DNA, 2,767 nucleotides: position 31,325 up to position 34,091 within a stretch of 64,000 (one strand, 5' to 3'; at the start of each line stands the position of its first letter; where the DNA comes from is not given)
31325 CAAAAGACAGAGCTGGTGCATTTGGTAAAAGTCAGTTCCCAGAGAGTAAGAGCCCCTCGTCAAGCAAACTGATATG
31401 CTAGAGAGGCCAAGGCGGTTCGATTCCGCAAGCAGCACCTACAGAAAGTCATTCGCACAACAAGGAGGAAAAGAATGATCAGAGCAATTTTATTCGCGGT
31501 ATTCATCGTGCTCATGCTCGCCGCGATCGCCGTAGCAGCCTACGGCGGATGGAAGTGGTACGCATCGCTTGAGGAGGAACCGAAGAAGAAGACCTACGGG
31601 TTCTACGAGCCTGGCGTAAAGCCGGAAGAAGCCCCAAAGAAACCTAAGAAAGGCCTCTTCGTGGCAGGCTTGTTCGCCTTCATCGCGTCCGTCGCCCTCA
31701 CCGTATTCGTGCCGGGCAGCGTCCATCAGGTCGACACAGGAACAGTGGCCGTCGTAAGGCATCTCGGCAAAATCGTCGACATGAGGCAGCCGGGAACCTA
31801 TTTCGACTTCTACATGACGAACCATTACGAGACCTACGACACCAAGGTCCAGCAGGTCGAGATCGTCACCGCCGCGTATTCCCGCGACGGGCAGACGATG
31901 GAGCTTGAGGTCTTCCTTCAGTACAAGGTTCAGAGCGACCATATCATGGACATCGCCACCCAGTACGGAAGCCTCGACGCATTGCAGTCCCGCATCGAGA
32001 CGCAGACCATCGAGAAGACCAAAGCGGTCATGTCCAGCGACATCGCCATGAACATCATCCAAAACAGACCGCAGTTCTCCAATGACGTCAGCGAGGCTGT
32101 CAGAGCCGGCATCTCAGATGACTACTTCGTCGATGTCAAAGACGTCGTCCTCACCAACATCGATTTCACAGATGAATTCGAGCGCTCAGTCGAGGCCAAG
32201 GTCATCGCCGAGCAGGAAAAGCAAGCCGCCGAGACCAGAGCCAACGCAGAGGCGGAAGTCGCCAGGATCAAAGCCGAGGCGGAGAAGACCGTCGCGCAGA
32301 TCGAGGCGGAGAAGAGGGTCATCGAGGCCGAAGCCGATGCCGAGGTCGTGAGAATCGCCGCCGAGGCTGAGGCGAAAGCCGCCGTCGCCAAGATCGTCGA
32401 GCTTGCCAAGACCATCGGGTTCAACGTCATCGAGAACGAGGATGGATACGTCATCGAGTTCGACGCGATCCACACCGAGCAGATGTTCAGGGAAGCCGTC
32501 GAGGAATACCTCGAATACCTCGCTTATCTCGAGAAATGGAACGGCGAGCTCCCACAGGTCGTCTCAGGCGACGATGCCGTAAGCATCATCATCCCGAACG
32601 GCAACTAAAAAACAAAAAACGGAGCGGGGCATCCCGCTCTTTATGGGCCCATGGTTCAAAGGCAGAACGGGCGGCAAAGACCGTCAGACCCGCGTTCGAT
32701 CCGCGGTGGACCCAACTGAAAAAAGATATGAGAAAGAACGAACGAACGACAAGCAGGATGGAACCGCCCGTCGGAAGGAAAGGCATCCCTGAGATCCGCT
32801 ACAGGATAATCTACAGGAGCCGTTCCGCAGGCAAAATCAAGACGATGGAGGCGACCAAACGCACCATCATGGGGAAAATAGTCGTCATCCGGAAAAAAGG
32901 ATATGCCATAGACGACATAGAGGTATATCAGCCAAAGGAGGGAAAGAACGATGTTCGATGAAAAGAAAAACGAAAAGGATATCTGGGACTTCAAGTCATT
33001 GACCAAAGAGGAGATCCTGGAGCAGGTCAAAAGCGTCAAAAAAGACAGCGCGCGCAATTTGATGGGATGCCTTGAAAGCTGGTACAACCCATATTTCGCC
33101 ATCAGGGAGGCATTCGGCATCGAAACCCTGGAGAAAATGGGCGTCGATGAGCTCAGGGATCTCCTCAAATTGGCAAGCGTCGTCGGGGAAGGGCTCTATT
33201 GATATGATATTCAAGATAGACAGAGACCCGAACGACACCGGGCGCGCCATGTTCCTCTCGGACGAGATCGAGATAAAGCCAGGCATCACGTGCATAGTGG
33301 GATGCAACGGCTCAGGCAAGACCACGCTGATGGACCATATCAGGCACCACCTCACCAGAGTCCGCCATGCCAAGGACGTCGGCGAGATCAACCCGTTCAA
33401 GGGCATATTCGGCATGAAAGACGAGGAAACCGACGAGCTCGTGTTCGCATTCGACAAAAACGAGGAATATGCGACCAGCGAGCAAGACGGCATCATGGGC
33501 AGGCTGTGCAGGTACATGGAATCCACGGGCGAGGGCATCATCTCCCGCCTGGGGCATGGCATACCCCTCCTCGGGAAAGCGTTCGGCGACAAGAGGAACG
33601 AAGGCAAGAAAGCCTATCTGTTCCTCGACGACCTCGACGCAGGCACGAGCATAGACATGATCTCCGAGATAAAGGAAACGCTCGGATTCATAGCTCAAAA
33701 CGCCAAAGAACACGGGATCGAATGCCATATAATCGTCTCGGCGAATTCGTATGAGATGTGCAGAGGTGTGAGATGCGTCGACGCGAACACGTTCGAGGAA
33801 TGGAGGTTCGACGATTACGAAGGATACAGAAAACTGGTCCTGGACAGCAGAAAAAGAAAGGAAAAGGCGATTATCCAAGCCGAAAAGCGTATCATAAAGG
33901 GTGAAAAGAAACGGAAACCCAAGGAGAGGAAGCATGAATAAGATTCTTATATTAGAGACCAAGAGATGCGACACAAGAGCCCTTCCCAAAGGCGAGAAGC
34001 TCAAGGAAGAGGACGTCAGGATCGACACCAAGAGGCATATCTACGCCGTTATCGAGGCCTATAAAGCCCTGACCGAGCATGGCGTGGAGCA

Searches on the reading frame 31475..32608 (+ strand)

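Call 43: search_protein_families(library=phrogs, proteins=[window:31475-32608:+], max_evalue=0.001)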
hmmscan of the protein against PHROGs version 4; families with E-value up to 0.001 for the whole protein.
window:31475-32608:+ (377 aa): 1 family
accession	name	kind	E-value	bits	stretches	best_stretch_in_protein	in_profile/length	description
phrog_200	-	other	1.9e-33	117.1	1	9-369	43-352/379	lipoprotein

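Call 44: search_protein_families(library=pfam, proteins=[window:31475-32608:+], max_evalue=0.001)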
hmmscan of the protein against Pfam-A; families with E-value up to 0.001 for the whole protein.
window:31475-32608:+ (377 aa): 1 family
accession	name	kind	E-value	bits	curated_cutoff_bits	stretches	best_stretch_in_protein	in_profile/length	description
PF01145.31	Band_7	-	1.8e-24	87.2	23.6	1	85-260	2-176/176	SPFH domain / Band 7 family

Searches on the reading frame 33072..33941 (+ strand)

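Call 43: search_protein_families(library=phrogs, proteins=[window:33072-33941:+], max_evalue=0.001)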
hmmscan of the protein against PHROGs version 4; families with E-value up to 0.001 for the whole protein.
window:33072-33941:+ (289 aa): 4 families
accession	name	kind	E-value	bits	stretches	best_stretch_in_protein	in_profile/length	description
phrog_800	-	head and packaging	1.1e-05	25.3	1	58-118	21-85/511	terminase small subunit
phrog_7507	-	unknown function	0.0001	22.8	1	65-95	19-49/483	-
phrog_8323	-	unknown function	0.0001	22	1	65-95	66-96/623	-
phrog_3940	-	unknown function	0.00018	21.4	1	65-92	20-47/537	-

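Call 44: search_protein_families(library=pfam, proteins=[window:33072-33941:+], max_evalue=0.001)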
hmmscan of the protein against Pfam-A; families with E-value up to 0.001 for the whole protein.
window:33072-33941:+ (289 aa): 5 families
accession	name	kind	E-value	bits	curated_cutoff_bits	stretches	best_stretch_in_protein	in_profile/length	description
PF13476.12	AAA_23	-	2.2e-08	35.4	27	1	65-168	14-87/201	AAA domain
PF02463.25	SMC_N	-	3.3e-06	27.1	40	1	65-96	19-50/220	RecF/RecN/SMC N terminal domain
PF13175.12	AAA_15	-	1.9e-05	24.9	32.1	1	65-121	18-55/374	AAA ATPase domain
PF13401.12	AAA_22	-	7.5e-05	23.5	27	1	70-211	5-111/130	AAA domain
PF13555.12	AAA_29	-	0.00016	21.8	27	1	64-91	15-43/61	P-loop containing region of AAA domain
